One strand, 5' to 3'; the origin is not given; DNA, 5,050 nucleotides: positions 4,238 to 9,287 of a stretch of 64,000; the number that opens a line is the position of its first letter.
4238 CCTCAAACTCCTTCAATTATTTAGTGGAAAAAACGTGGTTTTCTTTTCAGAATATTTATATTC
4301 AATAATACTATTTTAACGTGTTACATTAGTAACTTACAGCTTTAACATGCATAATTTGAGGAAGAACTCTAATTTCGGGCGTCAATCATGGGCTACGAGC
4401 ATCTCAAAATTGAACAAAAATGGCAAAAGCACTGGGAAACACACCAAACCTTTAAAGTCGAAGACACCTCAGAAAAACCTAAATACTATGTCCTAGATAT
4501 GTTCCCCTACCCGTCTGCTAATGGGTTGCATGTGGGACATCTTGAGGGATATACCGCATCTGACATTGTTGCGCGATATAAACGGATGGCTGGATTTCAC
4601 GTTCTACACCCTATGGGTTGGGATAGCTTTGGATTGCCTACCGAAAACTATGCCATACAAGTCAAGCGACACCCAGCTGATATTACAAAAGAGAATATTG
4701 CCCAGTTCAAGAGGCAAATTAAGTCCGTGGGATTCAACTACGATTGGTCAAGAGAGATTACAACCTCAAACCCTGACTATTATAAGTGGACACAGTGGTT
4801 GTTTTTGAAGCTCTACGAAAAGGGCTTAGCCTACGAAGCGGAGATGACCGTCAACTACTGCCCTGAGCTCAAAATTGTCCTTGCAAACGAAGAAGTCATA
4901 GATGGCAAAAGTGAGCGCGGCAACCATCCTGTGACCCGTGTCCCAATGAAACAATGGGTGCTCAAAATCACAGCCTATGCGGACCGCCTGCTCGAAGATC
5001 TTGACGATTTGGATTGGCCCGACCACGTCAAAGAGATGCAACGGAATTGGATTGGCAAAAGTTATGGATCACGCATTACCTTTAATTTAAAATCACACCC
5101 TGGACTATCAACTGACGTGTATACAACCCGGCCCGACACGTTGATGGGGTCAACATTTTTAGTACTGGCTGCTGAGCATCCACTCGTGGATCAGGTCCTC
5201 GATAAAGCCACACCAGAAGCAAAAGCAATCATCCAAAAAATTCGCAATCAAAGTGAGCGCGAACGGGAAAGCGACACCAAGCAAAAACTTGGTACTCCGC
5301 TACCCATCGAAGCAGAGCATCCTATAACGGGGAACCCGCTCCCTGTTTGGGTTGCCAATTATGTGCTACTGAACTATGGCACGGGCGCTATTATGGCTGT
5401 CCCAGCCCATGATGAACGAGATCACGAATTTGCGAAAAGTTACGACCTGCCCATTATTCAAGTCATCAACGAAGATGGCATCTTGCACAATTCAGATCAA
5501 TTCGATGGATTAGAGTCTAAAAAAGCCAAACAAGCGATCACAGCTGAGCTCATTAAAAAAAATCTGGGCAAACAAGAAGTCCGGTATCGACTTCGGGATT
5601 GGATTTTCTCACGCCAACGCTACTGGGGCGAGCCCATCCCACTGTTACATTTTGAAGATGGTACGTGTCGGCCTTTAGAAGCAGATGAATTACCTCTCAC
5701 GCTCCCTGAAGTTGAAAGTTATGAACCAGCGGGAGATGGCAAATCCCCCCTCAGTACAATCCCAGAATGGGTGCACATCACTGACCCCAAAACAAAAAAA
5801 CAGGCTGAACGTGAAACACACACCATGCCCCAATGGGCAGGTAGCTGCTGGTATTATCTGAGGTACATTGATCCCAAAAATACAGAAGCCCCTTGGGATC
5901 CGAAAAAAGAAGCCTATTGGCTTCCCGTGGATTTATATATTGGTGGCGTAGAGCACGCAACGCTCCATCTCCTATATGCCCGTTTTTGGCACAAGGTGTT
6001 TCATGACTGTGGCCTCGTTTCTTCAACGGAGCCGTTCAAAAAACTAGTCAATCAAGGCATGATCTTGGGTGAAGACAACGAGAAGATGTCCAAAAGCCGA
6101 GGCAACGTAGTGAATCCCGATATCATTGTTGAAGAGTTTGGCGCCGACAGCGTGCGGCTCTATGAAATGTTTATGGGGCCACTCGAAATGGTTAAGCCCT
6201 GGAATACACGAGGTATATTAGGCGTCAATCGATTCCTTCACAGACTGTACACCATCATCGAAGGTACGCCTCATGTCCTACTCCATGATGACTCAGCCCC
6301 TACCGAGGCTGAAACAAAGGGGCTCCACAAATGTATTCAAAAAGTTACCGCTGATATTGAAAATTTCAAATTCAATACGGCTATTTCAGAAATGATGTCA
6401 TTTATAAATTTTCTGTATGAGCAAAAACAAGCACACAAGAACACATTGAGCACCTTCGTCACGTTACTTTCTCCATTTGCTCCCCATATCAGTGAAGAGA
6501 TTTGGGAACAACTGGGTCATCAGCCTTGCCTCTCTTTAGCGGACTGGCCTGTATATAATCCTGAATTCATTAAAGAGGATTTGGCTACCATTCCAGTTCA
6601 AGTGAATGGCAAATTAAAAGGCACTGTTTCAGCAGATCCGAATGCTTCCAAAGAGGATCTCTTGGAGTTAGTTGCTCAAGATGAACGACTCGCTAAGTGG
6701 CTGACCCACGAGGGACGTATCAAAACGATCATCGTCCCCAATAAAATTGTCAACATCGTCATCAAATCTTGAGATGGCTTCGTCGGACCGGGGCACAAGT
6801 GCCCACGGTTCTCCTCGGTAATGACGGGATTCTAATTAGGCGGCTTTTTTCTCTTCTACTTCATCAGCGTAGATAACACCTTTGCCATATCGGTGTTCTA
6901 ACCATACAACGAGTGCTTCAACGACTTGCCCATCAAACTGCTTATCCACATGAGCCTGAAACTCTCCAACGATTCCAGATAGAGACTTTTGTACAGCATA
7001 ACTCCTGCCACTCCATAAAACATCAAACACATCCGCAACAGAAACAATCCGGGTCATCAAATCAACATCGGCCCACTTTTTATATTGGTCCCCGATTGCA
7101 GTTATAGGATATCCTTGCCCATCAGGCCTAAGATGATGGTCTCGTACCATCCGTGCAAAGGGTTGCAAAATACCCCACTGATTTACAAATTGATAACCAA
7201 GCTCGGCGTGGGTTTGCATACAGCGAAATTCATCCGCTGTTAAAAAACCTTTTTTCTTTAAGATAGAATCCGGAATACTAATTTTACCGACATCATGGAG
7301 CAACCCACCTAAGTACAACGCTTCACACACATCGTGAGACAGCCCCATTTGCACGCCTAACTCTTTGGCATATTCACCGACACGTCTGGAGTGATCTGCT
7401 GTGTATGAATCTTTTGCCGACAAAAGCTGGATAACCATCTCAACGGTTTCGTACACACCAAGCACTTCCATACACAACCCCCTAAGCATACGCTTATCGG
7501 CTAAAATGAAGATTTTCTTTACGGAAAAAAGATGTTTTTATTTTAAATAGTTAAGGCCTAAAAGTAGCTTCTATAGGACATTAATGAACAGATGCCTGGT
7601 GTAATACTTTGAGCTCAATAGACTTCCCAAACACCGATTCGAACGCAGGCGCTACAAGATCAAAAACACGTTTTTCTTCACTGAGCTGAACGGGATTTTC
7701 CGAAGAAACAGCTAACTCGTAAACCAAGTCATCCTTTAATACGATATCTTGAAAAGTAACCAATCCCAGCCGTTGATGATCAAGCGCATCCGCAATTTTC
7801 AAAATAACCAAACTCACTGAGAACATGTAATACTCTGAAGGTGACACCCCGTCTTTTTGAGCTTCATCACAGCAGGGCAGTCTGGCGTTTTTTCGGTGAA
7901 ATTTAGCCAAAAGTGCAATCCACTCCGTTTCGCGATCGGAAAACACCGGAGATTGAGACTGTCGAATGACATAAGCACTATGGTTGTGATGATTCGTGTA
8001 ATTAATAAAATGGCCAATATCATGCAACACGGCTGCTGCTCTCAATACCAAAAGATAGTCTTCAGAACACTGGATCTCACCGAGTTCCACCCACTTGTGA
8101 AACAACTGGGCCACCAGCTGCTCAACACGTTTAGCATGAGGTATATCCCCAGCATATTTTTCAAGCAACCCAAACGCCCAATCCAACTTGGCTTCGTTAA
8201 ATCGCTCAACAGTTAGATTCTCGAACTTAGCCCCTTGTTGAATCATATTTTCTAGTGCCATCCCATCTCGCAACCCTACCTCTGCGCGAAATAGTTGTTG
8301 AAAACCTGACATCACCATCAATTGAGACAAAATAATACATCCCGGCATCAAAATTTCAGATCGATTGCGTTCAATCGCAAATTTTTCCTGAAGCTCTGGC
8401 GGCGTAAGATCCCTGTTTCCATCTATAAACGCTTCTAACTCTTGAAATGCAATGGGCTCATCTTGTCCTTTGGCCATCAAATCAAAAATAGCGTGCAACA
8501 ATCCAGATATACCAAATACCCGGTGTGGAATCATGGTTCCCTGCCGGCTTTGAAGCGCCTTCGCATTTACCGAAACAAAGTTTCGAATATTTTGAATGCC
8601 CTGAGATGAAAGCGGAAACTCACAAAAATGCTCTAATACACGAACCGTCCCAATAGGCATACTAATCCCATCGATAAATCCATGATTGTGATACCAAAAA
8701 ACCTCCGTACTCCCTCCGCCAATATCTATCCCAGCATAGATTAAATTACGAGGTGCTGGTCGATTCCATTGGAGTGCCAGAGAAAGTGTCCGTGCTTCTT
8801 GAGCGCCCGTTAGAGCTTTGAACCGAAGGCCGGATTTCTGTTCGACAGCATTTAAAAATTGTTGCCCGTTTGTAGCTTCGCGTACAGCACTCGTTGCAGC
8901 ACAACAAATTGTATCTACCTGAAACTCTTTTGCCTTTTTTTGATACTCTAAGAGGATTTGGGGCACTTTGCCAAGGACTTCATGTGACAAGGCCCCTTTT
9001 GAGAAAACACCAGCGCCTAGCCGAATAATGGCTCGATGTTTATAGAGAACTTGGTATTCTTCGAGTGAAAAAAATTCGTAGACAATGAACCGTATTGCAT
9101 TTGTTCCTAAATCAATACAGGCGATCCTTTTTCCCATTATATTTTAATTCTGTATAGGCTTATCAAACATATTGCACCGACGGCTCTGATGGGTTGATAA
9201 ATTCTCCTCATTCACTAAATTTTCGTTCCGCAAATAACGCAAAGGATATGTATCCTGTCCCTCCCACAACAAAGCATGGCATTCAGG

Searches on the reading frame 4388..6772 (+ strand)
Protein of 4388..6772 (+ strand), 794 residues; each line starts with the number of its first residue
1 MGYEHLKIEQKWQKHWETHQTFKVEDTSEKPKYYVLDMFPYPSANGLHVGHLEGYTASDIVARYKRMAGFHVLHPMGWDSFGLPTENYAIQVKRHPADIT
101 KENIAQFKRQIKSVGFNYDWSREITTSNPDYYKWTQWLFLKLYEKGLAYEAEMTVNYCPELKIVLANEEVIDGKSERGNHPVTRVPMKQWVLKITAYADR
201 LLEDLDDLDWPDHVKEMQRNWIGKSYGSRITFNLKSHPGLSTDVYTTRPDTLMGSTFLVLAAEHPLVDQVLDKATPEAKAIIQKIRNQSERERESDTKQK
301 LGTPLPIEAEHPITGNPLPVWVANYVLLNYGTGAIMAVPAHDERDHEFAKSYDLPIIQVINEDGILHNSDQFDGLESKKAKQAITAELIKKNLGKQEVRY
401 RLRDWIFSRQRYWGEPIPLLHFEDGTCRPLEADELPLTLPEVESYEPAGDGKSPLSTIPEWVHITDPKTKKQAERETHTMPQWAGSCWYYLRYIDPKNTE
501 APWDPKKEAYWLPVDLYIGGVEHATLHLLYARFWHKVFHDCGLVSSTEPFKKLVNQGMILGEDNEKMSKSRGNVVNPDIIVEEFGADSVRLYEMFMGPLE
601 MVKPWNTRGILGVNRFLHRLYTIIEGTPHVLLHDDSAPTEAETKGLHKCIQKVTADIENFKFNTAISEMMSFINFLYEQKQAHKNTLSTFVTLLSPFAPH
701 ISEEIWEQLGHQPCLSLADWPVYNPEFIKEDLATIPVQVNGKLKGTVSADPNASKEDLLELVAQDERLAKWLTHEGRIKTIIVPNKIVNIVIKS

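Call 7: search_protein_families(library=pfam, proteins=[window:4388-6772:+], max_evalue=0.001)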
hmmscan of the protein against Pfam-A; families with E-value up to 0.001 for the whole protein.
window:4388-6772:+ (794 aa): 4 families
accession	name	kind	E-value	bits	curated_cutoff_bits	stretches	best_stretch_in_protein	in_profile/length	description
PF13603.12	tRNA-synt_1_2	-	2.9e-59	200.1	25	1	219-388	1-184/185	Leucyl-tRNA synthetase, editing domain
PF00133.28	tRNA-synt_1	-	2.7e-48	165.2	22.7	2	11-222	1-225/414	tRNA synthetases class I (I, L, M and V)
PF09334.17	tRNA-synt_1g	-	4e-27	95.4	20.1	2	38-170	6-135/391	tRNA synthetases class I (M)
PF08264.19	Anticodon_1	-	1.7e-21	77.1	25.1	1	646-755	8-144/148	Anticodon-binding domain of tRNA ligase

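Call 86: find_encoding_contigs(protein=window:4388-6772:+, flank=10000, max_places=3)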
Protein window:4388-6772:+ (794 aa): 1 contig read that carries it; 1 place shown.
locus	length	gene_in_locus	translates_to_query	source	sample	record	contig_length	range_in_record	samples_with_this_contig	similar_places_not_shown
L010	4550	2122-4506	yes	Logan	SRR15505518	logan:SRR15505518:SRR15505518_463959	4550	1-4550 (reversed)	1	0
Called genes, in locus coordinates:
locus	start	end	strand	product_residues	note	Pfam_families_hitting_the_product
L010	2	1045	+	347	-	?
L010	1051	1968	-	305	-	PF03331:LpxC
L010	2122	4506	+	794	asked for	PF00133:tRNA-synt_1, PF09334:tRNA-synt_1g, PF13603:tRNA-synt_1_2, PF00133:tRNA-synt_1, PF08264:Anticodon_1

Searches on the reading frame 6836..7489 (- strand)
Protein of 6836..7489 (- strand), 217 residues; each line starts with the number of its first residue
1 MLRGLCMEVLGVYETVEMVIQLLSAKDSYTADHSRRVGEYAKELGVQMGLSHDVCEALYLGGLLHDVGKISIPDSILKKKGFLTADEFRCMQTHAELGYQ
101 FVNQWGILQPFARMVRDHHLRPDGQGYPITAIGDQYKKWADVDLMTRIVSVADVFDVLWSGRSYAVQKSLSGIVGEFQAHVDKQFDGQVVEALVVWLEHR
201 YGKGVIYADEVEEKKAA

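Call 7: search_protein_families(library=pfam, proteins=[window:6836-7489:-], max_evalue=0.001)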
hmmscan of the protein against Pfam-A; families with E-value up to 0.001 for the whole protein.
window:6836-7489:- (217 aa): 3 families
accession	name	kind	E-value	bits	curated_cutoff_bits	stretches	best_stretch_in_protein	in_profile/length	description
PF13487.12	HD_5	-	3.1e-23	82.8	27.2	1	18-189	2-170/170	HD domain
PF01966.28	HD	-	2.1e-19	70.3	22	1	31-156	2-114/116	HD domain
PF08668.18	HDOD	-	2.1e-09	37.6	22.9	1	29-119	94-194/196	HDOD domain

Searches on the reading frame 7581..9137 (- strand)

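Call 7: search_protein_families(library=pfam, proteins=[window:7581-9137:-], max_evalue=0.001)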
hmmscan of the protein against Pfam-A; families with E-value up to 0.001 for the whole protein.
window:7581-9137:- (518 aa): 3 families
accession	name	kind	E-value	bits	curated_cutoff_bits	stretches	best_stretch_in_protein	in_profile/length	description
PF02541.22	Ppx-GppA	-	1.8e-39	136.3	27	1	28-298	10-282/285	Ppx/GppA phosphatase family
PF21447.3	Ppx-GppA_III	-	1.4e-23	84.1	27.3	1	324-468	9-148/177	Ppx/GppA phosphatase, domain III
PF01966.28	HD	-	6.2e-07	30.2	22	1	334-453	4-114/116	HD domain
